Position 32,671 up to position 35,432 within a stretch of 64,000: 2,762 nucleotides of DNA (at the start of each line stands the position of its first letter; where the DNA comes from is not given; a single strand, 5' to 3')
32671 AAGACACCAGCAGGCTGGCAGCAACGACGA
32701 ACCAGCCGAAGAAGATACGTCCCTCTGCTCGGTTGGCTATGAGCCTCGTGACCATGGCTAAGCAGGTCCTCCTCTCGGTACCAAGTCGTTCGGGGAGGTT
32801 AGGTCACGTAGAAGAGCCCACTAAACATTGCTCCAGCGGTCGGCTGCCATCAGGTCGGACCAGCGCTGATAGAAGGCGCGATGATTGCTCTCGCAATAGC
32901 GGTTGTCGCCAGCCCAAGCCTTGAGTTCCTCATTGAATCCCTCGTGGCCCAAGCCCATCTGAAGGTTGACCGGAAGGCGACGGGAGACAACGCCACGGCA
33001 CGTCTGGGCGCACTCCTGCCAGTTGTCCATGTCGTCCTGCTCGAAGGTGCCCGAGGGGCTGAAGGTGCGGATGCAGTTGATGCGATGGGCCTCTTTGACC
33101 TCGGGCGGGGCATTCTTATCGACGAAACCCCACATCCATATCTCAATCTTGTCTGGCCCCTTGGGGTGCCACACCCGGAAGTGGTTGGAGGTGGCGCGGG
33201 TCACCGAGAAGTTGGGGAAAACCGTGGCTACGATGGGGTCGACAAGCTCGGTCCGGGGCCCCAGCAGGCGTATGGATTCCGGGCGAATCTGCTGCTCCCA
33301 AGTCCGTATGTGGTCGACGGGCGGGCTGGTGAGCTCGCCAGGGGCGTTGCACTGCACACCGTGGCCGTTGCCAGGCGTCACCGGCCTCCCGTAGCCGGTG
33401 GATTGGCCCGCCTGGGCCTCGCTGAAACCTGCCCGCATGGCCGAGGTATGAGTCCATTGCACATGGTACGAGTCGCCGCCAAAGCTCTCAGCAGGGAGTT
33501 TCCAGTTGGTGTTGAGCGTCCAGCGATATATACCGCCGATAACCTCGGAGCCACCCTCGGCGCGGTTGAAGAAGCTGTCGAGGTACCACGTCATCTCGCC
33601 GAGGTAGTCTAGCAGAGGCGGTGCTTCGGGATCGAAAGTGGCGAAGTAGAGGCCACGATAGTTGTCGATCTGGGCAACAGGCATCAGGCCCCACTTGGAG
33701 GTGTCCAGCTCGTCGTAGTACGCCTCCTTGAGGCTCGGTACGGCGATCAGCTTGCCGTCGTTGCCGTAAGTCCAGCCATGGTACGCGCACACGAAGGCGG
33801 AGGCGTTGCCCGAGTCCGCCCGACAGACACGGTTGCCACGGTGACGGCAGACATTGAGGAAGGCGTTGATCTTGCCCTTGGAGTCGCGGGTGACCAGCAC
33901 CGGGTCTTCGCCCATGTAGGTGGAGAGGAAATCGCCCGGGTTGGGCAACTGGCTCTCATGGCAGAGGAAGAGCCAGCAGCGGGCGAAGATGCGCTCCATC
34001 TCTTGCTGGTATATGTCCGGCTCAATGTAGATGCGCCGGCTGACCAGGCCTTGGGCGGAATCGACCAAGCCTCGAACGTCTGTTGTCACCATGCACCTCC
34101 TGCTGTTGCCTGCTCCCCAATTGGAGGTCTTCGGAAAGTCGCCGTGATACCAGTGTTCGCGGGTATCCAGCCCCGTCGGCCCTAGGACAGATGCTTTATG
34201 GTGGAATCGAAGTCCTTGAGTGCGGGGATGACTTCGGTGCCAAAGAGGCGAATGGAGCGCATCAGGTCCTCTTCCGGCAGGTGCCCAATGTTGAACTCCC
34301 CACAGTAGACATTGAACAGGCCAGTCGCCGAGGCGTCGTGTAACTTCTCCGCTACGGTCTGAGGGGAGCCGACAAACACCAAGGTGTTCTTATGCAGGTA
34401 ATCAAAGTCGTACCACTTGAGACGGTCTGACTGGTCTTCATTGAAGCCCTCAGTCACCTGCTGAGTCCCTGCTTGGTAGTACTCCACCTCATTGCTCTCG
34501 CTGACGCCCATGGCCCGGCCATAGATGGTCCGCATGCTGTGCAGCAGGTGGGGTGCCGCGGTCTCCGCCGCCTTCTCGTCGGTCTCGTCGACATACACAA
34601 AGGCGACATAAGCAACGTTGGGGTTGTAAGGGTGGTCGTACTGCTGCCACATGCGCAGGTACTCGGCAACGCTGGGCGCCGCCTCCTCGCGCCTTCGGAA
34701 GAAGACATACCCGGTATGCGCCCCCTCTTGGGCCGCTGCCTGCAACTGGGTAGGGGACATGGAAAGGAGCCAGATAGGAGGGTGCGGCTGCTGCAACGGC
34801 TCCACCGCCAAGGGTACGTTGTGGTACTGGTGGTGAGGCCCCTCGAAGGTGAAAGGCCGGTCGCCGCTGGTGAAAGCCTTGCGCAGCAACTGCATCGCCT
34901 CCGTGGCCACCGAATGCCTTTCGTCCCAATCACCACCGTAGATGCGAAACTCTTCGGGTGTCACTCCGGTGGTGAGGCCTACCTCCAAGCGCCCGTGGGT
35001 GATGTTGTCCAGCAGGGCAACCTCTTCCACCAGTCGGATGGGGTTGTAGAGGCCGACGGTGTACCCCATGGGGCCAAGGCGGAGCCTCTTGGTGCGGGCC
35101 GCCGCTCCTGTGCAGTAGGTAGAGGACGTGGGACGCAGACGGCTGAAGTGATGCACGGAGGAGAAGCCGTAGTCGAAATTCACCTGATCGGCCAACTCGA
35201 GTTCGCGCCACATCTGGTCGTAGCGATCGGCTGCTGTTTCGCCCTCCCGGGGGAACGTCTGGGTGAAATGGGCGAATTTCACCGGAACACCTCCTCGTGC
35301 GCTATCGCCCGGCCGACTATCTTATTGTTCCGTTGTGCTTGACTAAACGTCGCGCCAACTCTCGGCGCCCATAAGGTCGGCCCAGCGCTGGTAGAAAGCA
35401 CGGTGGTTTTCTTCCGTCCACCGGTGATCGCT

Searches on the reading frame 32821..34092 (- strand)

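Call 10: search_protein_families(library=pfam, proteins=[window:32821-34092:-], max_evalue=0.01)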
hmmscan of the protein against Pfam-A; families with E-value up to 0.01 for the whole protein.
window:32821-34092:- (423 aa): 2 families
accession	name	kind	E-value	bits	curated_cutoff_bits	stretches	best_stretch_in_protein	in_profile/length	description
PF00848.25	Ring_hydroxyl_A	-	2.4e-21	77.1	24.9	1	191-393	10-205/208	Ring hydroxylating alpha subunit (catalytic domain)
PF00355.32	Rieske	-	9.9e-20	70.7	20.3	1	40-123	2-83/88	Rieske [2Fe-2S] domain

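Call 11: search_protein_families(library=ncbifam, proteins=[window:32821-34092:-], max_evalue=0.001)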
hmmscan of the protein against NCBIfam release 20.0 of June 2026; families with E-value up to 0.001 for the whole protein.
window:32821-34092:- (423 aa): 6 families
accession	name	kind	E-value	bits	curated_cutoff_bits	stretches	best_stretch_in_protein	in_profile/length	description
NF042946.1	3PPDioc_HcaE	equivalog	2e-125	419.3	830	2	4-226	3-225/450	3-phenylpropionate/cinnamic acid dioxygenase subunit alpha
TIGR03229.1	benzo_1_2_benA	equivalog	1.4e-56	192.3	780.95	1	17-368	16-376/433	benzoate 1,2-dioxygenase large subunit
TIGR03228.1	anthran_1_2_A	equivalog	1.9e-46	158.7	671.9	1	17-217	16-215/438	anthranilate 1,2-dioxygenase large subunit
NF041684.1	ant_diox_AndAc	equivalog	2.5e-44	151.5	750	1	17-355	23-366/418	anthranilate 1,2-dioxygenase large subunit AndAc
NF058607.1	GlBtMonoOxGbcA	equivalog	6.2e-35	120.4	670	1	19-219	35-226/420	glycine betaine monooxygenase oxygenase subunit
NF052579.1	BetMthstMoxSdmAMthl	equivalog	4.6e-06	25.8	600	1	51-117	28-93/351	4beta-methylsterol monooxygenase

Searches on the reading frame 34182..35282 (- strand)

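Call 10: search_protein_families(library=pfam, proteins=[window:34182-35282:-], max_evalue=0.01)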
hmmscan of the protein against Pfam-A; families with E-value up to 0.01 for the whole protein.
window:34182-35282:- (366 aa): 1 family
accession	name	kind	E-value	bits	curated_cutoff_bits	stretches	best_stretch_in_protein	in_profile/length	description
PF00296.26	Bac_luciferase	-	6.2e-49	167.5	27.9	1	1-321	1-311/314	Luciferase-like monooxygenase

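Call 11: search_protein_families(library=ncbifam, proteins=[window:34182-35282:-], max_evalue=0.001)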
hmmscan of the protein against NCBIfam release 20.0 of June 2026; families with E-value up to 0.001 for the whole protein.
window:34182-35282:- (366 aa): 25 families
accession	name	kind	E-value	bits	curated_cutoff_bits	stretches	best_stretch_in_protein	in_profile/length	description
TIGR03858.1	LLM_2I7G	subfamily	6.3e-28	97.7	462.25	2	3-271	7-276/337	Atu2307/SP_0267 family LLM class monooxygenase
NF052254.1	luciferase_Alph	exception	2.9e-27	95.8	600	1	1-357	1-352/354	luciferase subunit alpha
TIGR04020.1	seco_metab_LLM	subfamily_domain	2.7e-26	92.5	244.45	1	13-327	10-319/341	MupA/Atu3671 family FMN-dependent luciferase-like monooxygenase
TIGR03619.1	F420_Rv2161c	subfamily_domain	7.6e-25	87.9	166.9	1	59-228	52-217/247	TIGR03619 family F420-dependent LLM class oxidoreductase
TIGR04027.1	LLM_KPN_01858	hypoth_equivalog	1.2e-22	80.4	412.9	1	13-139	11-140/326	putative FMN-dependent luciferase-like monooxygenase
TIGR03558.1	oxido_grp_1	subfamily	2e-20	73.2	166.95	1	12-316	10-293/325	MsnO8 family LLM class oxidoreductase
TIGR04036.1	LLM_CE1758_fam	subfamily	6.5e-20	71.2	479.1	1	16-273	22-281/355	CE1758 family FMN-dependent luciferase-like monooxygenase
TIGR03560.1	F420_Rv1855c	subfamily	5.2e-18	65.7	231.4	1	17-172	8-172/227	TIGR03560 family F420-dependent LLM class oxidoreductase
TIGR04021.1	LLM_DMSO2_sfnG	equivalog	2.7e-15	56.6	382.95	1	29-359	35-349/350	dimethylsulfone monooxygenase SfnG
TIGR03621.1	F420_MSMEG_2516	subfamily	5e-14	52.1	213.15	1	37-186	25-169/295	TIGR03621 family F420-dependent LLM class oxidoreductase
TIGR03571.1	lucif_BA3436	subfamily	7e-14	51.8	303.9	1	56-241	72-249/304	TIGR03571 family LLM class oxidoreductase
TIGR03565.1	alk_sulf_monoox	equivalog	2.6e-11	43.2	518.2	1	61-249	63-246/346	FMNH2-dependent alkanesulfonate monooxygenase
NF052255.1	luciferase_Beta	exception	1.1e-10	41.2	500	1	1-140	1-144/325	luciferase subunit beta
NF001939.1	PRK00719.1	subfamily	1.2e-10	40.7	510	1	63-240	65-238/373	alkanesulfonate monooxygenase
TIGR03555.1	F420_mer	equivalog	6.8e-10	38.8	348.7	1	20-353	10-325/325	5,10-methylenetetrahydromethanopterin reductase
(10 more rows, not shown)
